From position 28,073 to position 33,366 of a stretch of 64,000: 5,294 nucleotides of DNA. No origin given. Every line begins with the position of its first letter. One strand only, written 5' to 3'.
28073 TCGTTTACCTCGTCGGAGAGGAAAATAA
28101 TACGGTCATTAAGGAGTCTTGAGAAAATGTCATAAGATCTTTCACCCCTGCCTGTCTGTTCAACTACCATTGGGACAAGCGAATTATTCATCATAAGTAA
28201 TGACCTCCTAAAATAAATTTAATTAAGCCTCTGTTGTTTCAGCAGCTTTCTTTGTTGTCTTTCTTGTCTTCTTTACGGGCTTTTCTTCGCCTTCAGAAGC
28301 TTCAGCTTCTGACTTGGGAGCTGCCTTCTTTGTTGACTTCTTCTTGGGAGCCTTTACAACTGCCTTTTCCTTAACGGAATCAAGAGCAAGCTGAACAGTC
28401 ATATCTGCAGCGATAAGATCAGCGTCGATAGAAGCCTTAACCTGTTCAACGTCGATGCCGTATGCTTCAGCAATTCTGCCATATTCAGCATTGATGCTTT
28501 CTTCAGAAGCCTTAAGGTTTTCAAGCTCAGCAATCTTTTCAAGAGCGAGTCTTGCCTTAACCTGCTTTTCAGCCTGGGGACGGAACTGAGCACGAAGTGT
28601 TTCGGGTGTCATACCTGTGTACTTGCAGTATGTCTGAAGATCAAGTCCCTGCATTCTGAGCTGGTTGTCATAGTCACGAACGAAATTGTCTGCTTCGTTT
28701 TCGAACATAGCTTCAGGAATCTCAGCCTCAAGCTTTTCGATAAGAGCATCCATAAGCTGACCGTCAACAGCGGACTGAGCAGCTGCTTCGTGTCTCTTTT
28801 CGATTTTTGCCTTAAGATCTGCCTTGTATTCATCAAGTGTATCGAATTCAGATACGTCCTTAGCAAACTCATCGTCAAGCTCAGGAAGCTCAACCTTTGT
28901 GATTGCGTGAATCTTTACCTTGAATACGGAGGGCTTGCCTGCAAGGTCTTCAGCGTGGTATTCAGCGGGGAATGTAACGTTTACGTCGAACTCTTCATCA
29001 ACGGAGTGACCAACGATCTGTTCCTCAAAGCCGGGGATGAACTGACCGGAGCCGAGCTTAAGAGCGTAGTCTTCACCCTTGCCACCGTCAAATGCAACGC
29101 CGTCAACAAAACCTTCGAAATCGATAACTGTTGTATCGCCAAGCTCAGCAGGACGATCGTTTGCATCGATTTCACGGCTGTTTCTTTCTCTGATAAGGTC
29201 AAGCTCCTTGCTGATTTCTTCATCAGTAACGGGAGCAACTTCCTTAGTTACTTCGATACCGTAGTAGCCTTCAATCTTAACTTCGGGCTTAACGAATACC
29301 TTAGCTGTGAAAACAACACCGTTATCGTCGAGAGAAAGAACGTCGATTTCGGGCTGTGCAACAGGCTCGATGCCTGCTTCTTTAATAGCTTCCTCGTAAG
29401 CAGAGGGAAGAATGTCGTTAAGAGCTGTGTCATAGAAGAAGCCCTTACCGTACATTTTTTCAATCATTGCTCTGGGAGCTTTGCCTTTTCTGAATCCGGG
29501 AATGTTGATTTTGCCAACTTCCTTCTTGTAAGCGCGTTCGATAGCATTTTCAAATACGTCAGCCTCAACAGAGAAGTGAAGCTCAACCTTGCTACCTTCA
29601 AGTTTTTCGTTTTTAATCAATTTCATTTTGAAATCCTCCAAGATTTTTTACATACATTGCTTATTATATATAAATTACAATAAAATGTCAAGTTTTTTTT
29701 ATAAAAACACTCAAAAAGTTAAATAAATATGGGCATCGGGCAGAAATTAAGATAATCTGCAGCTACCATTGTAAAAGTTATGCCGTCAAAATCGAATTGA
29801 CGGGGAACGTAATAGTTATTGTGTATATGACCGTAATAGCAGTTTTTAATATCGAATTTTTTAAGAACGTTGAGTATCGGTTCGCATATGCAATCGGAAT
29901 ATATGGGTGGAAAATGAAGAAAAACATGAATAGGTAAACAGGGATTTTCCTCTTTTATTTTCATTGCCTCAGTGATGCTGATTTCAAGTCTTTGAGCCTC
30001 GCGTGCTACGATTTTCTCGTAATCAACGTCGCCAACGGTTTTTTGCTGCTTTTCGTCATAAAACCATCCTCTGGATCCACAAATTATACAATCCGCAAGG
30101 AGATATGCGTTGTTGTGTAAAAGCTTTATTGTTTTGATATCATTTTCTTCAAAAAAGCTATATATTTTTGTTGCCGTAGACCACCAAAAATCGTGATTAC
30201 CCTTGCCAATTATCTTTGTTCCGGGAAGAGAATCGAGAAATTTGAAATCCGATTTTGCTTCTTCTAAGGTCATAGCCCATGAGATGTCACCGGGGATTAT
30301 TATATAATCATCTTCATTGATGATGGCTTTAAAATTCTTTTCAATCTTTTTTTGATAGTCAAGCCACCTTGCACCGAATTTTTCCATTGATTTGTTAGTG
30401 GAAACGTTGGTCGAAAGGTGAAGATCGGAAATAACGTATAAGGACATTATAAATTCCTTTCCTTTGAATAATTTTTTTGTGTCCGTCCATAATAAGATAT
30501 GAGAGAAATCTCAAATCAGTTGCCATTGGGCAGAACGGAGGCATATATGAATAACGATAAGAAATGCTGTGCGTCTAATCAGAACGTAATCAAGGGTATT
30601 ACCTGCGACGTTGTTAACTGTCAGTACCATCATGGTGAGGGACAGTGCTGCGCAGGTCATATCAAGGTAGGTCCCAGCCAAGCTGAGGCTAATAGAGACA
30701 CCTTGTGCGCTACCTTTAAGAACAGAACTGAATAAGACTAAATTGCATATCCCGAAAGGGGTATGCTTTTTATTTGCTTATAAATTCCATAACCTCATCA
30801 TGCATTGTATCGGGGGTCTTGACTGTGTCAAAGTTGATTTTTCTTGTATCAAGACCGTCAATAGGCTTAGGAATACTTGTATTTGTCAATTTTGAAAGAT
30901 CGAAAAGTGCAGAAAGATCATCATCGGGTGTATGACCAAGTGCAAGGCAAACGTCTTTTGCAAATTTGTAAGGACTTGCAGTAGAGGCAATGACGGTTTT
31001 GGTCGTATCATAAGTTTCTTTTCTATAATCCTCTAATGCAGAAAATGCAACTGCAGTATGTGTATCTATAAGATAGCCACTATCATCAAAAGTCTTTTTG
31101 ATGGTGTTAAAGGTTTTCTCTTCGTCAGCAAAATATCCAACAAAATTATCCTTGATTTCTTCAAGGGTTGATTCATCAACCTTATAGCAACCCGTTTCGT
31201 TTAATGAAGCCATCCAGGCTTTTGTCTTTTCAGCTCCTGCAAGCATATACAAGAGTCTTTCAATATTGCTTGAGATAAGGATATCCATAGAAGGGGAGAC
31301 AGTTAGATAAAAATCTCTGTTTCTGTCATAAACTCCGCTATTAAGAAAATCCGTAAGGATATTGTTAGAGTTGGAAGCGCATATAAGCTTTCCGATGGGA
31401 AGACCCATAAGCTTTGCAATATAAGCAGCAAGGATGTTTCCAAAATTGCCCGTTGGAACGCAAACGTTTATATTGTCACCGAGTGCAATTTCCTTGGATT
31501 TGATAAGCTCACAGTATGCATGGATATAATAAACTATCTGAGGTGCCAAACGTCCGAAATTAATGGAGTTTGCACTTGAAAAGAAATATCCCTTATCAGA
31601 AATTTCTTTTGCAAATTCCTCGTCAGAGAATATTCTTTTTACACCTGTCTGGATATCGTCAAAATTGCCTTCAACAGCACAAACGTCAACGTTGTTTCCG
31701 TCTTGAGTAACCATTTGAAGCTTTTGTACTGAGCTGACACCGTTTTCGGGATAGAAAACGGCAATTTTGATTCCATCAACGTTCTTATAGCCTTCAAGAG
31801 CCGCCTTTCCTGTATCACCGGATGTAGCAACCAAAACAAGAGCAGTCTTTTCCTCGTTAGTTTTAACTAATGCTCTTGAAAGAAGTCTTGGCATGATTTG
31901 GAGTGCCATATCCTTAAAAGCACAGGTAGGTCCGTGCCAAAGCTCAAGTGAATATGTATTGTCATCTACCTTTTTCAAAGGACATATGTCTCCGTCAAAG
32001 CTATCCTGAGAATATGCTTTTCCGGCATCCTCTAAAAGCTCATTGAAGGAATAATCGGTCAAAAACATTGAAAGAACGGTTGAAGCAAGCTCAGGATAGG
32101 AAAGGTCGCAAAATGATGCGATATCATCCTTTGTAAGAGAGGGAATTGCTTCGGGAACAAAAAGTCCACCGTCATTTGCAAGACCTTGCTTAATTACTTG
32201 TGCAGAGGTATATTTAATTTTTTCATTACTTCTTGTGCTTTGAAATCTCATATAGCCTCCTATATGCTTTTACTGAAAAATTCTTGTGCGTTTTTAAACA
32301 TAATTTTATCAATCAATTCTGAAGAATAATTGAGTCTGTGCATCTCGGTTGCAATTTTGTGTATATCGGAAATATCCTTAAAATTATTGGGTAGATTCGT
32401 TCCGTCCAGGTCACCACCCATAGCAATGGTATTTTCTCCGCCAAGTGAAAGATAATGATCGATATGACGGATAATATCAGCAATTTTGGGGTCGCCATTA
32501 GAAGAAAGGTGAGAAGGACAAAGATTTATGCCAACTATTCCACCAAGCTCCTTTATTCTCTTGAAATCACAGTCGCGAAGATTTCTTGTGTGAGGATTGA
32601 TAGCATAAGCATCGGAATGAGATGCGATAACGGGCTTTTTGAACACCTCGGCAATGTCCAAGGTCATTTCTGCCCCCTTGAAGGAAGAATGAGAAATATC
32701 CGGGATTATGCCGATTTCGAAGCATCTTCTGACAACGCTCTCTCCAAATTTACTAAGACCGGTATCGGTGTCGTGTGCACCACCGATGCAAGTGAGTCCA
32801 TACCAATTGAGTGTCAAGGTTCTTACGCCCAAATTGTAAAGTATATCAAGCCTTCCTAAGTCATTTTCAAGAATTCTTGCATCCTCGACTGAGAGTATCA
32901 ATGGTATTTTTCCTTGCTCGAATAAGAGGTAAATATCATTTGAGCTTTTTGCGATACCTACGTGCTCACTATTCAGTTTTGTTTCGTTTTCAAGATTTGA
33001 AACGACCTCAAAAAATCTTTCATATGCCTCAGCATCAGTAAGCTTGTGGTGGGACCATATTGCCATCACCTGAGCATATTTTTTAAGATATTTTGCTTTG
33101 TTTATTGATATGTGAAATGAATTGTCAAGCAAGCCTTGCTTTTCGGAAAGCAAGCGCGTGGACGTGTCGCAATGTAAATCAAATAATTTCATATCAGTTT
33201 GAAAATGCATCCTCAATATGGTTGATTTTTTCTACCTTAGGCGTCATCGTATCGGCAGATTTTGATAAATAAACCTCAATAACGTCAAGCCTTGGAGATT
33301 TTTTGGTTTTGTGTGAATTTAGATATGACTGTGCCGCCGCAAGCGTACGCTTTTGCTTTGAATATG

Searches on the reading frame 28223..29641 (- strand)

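Call 85: search_protein_families(library=pfam, proteins=[window:28223-29641:-], max_evalue=0.000001)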
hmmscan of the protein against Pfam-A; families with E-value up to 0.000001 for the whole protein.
window:28223-29641:- (472 aa): 3 families
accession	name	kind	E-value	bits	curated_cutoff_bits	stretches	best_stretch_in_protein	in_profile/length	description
PF05697.18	Trigger_N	-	2.1e-44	151.7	22.2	1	9-148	3-142/144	Bacterial trigger factor protein (TF)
PF05698.19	Trigger_C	-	5.9e-37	127.6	22.7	1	268-418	1-155/162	Bacterial trigger factor protein (TF) C-terminus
PF00254.34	FKBP_C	-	7.5e-18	65.1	21.1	1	163-244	3-93/94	FKBP-type peptidyl-prolyl cis-trans isomerase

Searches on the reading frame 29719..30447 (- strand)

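Call 85: search_protein_families(library=pfam, proteins=[window:29719-30447:-], max_evalue=0.000001)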
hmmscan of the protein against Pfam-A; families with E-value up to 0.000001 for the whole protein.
window:29719-30447:- (242 aa): 1 family
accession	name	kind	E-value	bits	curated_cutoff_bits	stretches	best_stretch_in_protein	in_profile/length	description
PF00149.33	Metallophos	-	8e-11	43.2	21.5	1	1-210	1-190/191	Calcineurin-like phosphoesterase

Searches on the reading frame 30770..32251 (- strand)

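Call 85: search_protein_families(library=pfam, proteins=[window:30770-32251:-], max_evalue=0.000001)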
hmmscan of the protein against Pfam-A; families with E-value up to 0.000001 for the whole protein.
window:30770-32251:- (493 aa): 3 families
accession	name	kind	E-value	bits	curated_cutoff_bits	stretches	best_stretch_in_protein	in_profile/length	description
PF14821.11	Thr_synth_N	-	6.5e-19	68.3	25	1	2-80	1-79/79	Threonine synthase N terminus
PF00291.31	PALP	-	3.7e-15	56.5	35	1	105-413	30-283/295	Pyridoxal-phosphate dependent enzyme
PF24857.1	THR4_C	-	5.7e-08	33.2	27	1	399-480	1-74/85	Threonine synthase, C-terminal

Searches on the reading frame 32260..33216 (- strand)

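Call 85: search_protein_families(library=pfam, proteins=[window:32260-33216:-], max_evalue=0.000001)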
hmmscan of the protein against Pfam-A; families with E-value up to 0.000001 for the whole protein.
window:32260-33216:- (318 aa): 1 family
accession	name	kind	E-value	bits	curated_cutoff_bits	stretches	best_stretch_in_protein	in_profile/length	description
PF01244.27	Peptidase_M19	-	1.8e-72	244.7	26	1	6-314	3-317/319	Membrane dipeptidase (Peptidase family M19)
